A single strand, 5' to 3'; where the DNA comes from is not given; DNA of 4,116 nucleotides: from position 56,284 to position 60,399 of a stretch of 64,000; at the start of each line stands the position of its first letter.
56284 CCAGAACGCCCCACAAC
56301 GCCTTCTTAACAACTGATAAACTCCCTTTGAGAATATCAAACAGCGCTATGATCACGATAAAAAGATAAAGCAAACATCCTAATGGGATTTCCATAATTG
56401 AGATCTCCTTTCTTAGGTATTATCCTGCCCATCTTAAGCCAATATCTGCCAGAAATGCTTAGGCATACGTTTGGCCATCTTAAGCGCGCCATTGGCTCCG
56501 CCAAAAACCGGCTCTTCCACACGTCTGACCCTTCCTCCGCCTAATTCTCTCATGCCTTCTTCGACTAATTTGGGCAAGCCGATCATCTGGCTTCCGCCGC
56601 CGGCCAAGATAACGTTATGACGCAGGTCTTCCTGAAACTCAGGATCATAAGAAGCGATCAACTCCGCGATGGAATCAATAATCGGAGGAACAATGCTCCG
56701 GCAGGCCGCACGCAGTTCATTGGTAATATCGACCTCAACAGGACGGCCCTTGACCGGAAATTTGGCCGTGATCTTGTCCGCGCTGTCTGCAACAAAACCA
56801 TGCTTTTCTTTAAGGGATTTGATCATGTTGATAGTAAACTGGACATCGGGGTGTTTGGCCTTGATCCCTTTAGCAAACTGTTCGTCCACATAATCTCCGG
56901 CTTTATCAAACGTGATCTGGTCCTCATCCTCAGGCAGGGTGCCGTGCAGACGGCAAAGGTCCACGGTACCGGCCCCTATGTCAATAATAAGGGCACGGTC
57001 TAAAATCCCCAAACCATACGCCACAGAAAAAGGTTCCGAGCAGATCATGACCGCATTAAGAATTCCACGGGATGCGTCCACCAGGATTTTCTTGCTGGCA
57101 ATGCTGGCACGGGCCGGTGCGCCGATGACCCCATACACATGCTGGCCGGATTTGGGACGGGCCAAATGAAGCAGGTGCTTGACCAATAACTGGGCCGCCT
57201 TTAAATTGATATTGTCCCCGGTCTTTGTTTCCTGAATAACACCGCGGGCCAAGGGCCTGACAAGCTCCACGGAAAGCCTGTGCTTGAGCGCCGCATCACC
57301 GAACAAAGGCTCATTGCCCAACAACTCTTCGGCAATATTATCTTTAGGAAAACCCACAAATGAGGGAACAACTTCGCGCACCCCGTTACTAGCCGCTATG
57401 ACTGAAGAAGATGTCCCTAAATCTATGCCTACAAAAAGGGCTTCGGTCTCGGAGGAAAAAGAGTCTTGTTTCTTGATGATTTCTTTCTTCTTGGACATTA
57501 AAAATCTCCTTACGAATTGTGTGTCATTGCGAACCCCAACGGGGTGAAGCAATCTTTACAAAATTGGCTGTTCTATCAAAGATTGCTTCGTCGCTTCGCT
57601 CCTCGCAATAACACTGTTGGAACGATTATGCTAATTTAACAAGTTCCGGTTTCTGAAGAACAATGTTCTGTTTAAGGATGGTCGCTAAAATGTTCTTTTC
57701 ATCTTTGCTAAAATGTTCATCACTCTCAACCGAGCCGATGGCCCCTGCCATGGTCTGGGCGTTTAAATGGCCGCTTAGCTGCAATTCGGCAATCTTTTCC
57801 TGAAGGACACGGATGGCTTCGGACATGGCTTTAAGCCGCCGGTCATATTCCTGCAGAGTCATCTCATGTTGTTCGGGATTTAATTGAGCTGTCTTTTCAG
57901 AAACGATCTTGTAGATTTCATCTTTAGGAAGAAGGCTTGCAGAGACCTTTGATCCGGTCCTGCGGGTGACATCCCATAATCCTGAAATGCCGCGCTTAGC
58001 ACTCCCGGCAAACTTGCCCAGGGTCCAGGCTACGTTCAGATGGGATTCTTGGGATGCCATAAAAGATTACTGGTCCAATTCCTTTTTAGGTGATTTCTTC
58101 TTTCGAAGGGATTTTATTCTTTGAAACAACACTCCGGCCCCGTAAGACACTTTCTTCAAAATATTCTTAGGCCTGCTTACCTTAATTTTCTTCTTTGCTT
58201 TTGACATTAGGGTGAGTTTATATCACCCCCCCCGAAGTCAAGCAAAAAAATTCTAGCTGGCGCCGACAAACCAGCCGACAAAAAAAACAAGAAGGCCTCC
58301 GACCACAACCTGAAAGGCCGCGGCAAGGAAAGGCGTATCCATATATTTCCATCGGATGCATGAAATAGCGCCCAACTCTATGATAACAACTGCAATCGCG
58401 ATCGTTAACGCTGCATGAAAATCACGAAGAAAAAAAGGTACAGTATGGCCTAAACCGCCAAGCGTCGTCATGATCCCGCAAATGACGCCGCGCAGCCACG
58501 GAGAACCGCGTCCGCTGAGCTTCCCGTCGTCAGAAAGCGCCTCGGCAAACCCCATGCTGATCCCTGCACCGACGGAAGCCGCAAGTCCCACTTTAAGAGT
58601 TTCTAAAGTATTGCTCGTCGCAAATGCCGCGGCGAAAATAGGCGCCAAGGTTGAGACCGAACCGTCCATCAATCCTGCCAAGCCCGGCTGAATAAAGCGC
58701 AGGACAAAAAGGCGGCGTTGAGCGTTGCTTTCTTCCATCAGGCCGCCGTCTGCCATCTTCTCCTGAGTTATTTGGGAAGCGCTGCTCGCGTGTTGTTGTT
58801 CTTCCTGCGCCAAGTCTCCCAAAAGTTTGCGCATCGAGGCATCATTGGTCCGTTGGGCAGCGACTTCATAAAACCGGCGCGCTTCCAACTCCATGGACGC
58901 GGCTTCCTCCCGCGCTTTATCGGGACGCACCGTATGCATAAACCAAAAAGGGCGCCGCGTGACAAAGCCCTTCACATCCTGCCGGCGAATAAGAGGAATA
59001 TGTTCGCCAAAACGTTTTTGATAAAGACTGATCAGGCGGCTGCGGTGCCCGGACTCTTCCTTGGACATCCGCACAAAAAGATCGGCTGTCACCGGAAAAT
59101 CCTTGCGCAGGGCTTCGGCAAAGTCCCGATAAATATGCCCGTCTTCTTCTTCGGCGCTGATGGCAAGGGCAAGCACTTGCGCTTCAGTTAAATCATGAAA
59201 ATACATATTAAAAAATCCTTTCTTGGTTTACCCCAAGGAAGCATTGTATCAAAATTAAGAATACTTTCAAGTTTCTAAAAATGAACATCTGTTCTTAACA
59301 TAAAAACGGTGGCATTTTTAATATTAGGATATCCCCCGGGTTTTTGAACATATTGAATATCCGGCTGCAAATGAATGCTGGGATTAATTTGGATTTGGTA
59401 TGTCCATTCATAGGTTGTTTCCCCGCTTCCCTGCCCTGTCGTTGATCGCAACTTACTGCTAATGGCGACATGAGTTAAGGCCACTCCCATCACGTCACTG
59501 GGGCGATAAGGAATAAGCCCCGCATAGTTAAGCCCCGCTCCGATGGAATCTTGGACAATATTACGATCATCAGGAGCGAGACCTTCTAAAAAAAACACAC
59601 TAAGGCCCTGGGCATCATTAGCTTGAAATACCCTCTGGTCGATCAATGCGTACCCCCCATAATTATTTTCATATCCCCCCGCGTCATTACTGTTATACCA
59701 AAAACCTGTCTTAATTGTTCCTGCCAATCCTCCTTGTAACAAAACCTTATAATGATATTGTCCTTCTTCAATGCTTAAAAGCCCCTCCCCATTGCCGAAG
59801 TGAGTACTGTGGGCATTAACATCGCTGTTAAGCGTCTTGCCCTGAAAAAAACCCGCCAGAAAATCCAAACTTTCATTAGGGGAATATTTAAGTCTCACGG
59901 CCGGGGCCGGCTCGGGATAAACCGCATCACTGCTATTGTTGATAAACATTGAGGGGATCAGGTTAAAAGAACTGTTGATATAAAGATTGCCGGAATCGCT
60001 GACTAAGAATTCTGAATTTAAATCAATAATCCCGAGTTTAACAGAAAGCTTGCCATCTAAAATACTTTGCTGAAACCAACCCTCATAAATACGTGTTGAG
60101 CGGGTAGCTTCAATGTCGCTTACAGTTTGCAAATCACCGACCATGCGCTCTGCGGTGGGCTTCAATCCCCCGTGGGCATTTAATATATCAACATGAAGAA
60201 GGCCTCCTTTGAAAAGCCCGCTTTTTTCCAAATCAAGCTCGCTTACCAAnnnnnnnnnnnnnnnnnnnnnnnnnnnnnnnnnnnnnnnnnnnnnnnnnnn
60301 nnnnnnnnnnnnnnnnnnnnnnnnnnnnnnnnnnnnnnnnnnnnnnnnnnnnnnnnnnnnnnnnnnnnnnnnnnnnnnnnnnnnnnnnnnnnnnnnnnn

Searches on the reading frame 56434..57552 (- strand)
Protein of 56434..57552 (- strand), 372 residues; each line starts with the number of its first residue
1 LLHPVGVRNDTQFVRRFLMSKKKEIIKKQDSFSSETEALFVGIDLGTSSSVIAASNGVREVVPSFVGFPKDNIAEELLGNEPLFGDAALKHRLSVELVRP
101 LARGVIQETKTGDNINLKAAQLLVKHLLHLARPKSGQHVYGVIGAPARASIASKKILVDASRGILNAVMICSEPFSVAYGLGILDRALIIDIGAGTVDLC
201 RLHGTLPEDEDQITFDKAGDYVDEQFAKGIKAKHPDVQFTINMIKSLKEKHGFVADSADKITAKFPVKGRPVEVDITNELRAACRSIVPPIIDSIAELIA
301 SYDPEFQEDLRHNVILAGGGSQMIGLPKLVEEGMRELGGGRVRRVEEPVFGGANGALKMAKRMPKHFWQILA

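Call 45: search_protein_families(library=pfam, proteins=[window:56434-57552:-], max_evalue=0.001)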
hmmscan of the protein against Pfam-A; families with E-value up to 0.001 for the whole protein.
window:56434-57552:- (372 aa): 2 families
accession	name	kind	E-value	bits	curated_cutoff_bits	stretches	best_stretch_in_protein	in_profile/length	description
PF06723.19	MreB_Mbl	-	1.5e-18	67.2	27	1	40-363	3-322/327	MreB/Mbl protein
PF00022.25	Actin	-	4.5e-06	25.9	27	0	59-265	27-224/410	Actin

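Call 46: search_protein_families(library=ncbifam, proteins=[window:56434-57552:-], max_evalue=0.001)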
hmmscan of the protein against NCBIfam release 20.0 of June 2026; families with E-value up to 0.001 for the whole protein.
window:56434-57552:- (372 aa): 9 families
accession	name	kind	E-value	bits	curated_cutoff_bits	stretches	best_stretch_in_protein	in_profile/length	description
NF040964.1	MamK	subfamily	6.1e-131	436.4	400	1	39-371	1-330/335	MamK family actin-like protein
NF053558.1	BeeR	equivalog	4.9e-63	213.2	530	1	39-371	1-348/349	BeeR family actin-like protein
NF010539.0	PRK13927.1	subfamily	1.4e-17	63.6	293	1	41-364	9-330/339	rod shape-determining protein MreB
TIGR00904.1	mreB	subfamily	2.9e-12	46.3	365.75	1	41-357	5-323/334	MreB/Mrl family cell shape determining protein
NF010540.1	PRK13929.1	exception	4.1e-08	32.7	515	1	41-332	7-300/334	rod-share determining protein MreBH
NF011660.0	PRK15080.1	equivalog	3.1e-07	29.9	182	0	18-56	12-48/277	ethanolamine utilization protein EutJ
TIGR01991.1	HscA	equivalog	0.00012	20.7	708.55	0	120-331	111-334/600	Fe-S protein assembly chaperone HscA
NF003520.0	PRK05183.1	subfamily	0.00056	18.4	620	0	105-202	116-219/621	Fe-S protein assembly chaperone HscA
NF053533.1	salactin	equivalog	0.00096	18.3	400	0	180-363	144-335/335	actin-like salactin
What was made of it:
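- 56434..57552 (-): MamK (true MamK-family actin), about 9 kb upstream of mamI and outside the finding. NCBIfam MamK subfamily 436.4 bits, above the cut-off of 400 (call 46).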

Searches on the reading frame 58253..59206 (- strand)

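Call 45: search_protein_families(library=pfam, proteins=[window:58253-59206:-], max_evalue=0.001)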
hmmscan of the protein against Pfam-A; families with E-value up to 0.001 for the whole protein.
window:58253-59206:- (317 aa): 2 families
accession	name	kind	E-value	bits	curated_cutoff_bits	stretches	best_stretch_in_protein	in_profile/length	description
PF02915.23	Rubrerythrin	-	3.2e-26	92.8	22.8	1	11-144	2-134/137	Rubrerythrin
PF01988.24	VIT1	-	1.3e-05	25.6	28.1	1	234-315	131-213/214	VIT family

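Call 46: search_protein_families(library=ncbifam, proteins=[window:58253-59206:-], max_evalue=0.001)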
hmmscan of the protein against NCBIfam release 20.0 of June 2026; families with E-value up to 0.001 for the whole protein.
window:58253-59206:- (317 aa): 5 families
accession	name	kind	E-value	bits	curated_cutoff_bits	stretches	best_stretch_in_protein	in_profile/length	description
NF045676.1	FeExpMbfA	equivalog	8.3e-145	482.1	450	1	3-317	4-318/318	iron exporter MbfA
NF058679.1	EncB_fam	subfamily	3.1e-06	27.2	90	1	105-145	31-71/117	encapsulin nanocompartment ferritin-likeEncB family encapsulin nanocompartment ferritin-like cargo protein cargo protein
TIGR00267.1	TIGR00267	hypoth_equivalog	2.3e-05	24.1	156.95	1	238-315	90-167/171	TIGR00267 family protein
TIGR04535.1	ferrit_encaps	subfamily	0.00043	20.2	125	1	105-145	24-64/114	encapsulin-associated ferritin-like protein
NF012185.0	tet_MFS_L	exception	0.0008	18.4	925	1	232-290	253-313/457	tetracycline efflux MFS transporter Tet(L)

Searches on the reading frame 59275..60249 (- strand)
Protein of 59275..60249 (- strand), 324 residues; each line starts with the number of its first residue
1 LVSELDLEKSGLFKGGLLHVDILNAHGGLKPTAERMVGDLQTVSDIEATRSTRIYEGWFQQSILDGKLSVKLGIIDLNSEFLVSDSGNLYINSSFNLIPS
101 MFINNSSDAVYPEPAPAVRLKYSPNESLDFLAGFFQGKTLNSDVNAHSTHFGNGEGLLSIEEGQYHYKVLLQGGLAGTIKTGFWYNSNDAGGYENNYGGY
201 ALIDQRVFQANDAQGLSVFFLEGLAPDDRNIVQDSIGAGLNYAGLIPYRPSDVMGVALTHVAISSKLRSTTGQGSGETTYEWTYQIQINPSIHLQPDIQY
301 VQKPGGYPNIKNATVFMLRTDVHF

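Call 45: search_protein_families(library=pfam, proteins=[window:59275-60249:-], max_evalue=0.001)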
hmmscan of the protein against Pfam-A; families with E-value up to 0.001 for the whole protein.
window:59275-60249:- (324 aa): 1 family
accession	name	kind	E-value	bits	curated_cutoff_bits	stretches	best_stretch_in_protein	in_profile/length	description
PF04966.18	OprB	-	1.2e-50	173.4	22.9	1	4-324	15-372/372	Carbohydrate-selective porin, OprB family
